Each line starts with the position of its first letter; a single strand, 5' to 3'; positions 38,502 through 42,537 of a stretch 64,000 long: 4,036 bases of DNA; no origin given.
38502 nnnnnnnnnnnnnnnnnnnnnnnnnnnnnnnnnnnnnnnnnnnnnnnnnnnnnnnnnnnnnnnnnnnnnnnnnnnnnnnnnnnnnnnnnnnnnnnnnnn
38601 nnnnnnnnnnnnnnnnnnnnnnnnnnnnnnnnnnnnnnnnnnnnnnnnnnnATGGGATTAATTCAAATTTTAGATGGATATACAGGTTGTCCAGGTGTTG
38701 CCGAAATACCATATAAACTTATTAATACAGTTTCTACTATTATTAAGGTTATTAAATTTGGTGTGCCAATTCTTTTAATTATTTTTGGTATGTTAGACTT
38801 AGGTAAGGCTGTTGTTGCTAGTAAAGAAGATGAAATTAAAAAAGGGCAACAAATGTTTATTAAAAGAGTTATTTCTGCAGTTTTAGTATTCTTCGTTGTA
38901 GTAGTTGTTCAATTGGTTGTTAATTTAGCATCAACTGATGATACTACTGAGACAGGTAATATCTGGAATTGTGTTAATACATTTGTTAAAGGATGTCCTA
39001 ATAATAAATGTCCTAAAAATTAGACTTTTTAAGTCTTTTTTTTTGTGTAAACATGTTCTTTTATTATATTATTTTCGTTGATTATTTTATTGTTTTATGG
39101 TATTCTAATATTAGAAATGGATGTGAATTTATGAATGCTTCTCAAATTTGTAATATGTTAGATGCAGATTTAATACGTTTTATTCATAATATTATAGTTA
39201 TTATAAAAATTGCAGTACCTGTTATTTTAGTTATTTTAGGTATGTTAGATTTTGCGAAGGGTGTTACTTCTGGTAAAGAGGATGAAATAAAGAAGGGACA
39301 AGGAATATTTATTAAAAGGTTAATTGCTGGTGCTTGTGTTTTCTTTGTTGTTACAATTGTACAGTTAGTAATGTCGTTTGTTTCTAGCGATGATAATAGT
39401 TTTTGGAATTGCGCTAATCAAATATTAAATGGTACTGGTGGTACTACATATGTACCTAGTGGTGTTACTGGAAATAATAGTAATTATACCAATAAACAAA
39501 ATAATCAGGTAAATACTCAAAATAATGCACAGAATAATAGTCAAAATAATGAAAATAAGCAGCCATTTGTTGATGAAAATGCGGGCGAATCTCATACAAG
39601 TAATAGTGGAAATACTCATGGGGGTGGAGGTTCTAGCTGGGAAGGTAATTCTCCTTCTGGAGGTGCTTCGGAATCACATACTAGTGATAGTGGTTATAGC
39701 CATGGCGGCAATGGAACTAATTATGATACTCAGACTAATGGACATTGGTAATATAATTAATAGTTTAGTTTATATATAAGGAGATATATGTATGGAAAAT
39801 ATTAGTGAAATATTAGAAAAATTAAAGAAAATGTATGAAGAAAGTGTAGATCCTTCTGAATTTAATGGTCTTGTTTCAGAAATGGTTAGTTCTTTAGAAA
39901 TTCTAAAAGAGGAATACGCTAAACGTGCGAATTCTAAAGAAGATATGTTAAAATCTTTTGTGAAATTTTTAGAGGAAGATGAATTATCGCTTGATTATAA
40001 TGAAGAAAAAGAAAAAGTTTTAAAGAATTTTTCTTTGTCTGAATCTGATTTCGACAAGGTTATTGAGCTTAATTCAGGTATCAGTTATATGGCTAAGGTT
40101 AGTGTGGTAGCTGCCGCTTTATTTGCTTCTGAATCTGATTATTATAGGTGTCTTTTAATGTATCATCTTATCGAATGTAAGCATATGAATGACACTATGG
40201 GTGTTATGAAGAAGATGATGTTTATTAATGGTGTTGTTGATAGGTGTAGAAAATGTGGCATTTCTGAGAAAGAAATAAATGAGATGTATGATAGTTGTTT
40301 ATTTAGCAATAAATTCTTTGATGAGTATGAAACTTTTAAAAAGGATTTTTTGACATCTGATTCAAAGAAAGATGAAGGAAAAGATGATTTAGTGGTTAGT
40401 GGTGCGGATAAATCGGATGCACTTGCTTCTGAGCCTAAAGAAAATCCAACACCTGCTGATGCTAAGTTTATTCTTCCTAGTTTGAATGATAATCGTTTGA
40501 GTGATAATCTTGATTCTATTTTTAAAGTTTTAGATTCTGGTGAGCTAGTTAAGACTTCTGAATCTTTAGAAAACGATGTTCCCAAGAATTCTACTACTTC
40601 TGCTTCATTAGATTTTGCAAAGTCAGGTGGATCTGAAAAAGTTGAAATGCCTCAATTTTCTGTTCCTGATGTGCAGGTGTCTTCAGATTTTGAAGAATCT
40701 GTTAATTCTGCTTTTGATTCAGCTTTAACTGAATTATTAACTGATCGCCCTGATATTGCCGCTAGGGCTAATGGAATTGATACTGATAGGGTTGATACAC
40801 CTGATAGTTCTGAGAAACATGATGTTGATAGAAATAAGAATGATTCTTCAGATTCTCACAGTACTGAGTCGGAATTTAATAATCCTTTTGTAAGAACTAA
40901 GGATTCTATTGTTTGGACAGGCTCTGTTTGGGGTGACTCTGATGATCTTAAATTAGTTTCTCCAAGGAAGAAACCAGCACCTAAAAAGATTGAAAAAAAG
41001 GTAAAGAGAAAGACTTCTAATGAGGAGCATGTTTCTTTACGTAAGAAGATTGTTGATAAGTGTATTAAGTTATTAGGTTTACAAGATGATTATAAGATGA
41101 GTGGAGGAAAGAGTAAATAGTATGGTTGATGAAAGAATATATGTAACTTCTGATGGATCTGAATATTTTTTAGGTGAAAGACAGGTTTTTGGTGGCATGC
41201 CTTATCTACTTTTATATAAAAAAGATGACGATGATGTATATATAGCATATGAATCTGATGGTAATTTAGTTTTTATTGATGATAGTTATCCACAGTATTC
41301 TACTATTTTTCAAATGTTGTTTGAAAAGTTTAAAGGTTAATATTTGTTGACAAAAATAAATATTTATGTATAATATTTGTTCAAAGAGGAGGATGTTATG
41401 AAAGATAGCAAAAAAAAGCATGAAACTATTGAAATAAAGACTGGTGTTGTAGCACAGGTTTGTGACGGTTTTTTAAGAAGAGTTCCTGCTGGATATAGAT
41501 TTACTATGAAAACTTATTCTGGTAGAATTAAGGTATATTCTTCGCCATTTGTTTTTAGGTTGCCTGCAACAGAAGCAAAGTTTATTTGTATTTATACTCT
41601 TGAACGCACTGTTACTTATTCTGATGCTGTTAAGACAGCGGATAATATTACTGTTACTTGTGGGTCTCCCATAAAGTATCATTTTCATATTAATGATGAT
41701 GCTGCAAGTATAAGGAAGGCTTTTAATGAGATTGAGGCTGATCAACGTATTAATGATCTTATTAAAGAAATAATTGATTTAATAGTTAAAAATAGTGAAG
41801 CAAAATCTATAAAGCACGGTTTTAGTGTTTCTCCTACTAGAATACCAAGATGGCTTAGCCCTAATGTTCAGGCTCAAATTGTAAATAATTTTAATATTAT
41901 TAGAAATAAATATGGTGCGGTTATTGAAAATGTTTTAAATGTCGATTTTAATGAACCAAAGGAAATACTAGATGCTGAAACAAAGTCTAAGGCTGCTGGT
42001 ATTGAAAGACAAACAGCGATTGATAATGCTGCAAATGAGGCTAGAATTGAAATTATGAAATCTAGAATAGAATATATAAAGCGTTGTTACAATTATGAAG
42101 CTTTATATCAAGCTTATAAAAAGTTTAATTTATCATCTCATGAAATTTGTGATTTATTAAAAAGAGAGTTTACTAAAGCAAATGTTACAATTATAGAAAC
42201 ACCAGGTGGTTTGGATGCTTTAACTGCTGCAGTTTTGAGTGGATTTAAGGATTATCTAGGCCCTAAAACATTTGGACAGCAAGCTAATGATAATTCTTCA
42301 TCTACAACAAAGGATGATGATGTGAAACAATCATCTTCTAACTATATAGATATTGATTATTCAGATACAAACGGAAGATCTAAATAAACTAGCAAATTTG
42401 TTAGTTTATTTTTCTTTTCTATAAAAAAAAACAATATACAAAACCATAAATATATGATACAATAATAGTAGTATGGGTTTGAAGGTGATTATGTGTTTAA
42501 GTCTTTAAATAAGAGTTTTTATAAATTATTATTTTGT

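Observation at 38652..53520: Four paralogous copies of a 2-TM pilin-like hairpin module, free-standing and fused to different exported domains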

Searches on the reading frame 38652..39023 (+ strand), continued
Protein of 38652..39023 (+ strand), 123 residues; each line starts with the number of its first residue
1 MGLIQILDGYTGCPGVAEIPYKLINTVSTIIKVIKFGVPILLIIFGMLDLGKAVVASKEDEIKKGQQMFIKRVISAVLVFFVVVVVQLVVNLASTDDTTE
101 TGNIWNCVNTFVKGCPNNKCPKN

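Call 56: search_protein_families(library=ncbifam, alignment_id=A3, max_evalue=0.01)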
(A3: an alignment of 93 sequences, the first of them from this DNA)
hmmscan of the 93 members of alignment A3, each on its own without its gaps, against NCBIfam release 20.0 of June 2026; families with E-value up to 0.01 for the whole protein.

A. member 1, seq(123 aa): 3 families
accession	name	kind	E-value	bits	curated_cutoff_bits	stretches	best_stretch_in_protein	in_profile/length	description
NF045889.1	ICE_Mbov_0396_TM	equivalog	0.00069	19.2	70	1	18-107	15-93/306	Mbov_0396 family ICE element transmembrane protein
NF006927.0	PRK09412.1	subfamily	0.0065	15.4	369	1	32-95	288-350/433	anaerobic C4-dicarboxylate transporter family protein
NF001960.0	PRK00733.3-5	equivalog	0.0074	14.6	546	1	47-95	28-76/673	sodium-translocating pyrophosphatase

B. families by the number of members that match (of 93 scanned): 34 families (the first 25 are shown)
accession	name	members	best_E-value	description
NF040963.1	MamI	29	6e-05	magnetosome protein MamI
NF045848.1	MMCAP2_0566_fam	24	0.00012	MMCAP2_0566 family conjugal transfer protein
NF045889.1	ICE_Mbov_0396_TM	8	8.6e-05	Mbov_0396 family ICE element transmembrane protein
NF045849.1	ICE_MMCAP2_0565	7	8.2e-05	Mbov_0395 family pilin-like conjugal transfer protein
TIGR03943.1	TIGR03943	6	0.00095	TIGR03943 family putative permease subunit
NF010558.0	PRK13953.1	4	0.00034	large conductance mechanosensitive channel protein MscL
NF010560.0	PRK13955.1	4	0.0017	large conductance mechanosensitive channel protein MscL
NF033218.1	anchor_AmaP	3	0.0046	alkaline shock response membrane anchor protein AmaP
NF010559.0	PRK13954.1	2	0.0042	large conductance mechanosensitive channel protein MscL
NF001960.0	PRK00733.3-5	2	0.0074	sodium-translocating pyrophosphatase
NF003349.0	PRK04375.1-2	1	0.00022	heme o synthase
NF012174.0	tet_MFS_A_B_C_D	1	0.00045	Tet(A)/Tet(B)/Tet(C) family tetracycline efflux MFS transporter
NF041768.1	acyl_LnsB_CPBP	1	0.0006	CPBP family lipoprotein N-acylation protein LnsB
NF006573.0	PRK09094.1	1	0.00088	Na+/H+ antiporter subunit C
NF007594.0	PRK10238.1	1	0.0017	aromatic amino acid transporter AroP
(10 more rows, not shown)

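Call 93: search_protein_families(library=pfam, alignment_id=A7, max_evalue=0.0001)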
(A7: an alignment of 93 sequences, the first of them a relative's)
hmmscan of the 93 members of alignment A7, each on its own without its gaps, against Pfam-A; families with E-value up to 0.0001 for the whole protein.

A. member 1, P0121 (325 aa): 0 families

B. families by the number of members that match (of 93 scanned): 4 families
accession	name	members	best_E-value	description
PF04789.21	DUF621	3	5e-06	Protein of unknown function (DUF621)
PF24034.1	DUF7343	1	1.5e-07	Domain of unknown function (DUF7343)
PF00404.24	Dockerin_1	1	5.5e-05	Dockerin type I domain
PF13965.12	SID-1_RNA_chan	1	8.9e-05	dsRNA-gated channel SID-1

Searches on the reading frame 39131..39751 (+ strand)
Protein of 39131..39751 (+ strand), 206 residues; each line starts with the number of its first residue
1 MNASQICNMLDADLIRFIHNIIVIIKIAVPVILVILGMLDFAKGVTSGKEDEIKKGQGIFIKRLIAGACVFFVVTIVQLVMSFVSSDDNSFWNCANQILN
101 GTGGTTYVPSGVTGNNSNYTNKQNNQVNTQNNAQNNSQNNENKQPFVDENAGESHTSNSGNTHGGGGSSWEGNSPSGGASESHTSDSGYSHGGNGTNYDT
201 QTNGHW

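Call 3: search_protein_families(library=pfam, proteins=[window:39131-39751:+], max_evalue=0.1)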
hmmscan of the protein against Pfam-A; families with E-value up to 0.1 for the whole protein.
window:39131-39751:+ (206 aa): 1 family
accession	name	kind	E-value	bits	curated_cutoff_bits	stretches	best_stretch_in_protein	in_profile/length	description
PF18895.5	T4SS_pilin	-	0.074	13.6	26.6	0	17-79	8-70/71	Type IV secretion system pilin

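Call 4: search_protein_families(library=ncbifam, proteins=[window:39131-39751:+], max_evalue=0.1)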
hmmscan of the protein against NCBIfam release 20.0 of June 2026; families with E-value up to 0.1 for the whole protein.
window:39131-39751:+ (206 aa): 1 family
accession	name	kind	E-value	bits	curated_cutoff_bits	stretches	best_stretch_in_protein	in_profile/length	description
NF040963.1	MamI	equivalog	0.0092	15.8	80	1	23-52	27-56/69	magnetosome protein MamI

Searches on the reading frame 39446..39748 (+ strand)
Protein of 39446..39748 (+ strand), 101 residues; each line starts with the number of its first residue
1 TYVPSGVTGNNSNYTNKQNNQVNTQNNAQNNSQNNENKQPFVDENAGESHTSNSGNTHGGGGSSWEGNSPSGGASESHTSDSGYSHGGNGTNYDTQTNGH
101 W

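Call 70: search_protein_families(library=pfam, proteins=[window:39446-39748:+], max_evalue=1)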
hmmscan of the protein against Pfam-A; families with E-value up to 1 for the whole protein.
window:39446-39748:+ (101 aa): 0 families

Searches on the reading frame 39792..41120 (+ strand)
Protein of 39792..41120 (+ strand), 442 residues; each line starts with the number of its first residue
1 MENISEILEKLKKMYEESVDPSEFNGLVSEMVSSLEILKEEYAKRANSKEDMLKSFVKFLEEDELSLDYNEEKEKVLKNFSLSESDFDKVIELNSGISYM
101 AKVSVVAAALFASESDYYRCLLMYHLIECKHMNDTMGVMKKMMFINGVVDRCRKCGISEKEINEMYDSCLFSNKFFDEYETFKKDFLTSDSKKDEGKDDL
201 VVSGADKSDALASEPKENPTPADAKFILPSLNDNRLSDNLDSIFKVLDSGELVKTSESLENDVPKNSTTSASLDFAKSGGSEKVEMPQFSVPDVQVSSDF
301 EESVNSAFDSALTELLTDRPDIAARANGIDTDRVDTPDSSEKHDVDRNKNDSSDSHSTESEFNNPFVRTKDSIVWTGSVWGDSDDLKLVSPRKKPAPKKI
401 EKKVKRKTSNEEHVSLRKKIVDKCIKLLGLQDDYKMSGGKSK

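Call 25: search_protein_families(library=pfam, proteins=[window:39792-41120:+], max_evalue=0.01)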
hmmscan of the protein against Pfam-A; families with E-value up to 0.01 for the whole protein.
window:39792-41120:+ (442 aa): 0 families

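Call 96: search_protein_families(library=ncbifam, proteins=[window:39792-41120:+], max_evalue=0.01)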
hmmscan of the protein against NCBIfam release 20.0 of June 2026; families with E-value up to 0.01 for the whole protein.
window:39792-41120:+ (442 aa): 0 families

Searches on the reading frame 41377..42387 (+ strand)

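Call 26: search_protein_families(library=pfam, proteins=[window:41377-42387:+], max_evalue=0.01)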
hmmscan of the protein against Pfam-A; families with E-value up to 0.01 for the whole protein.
window:41377-42387:+ (336 aa): 1 family
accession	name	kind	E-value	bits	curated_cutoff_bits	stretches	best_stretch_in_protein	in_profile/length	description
PF01145.31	Band_7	-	7.7e-05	23.3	23.6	1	53-222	20-176/176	SPFH domain / Band 7 family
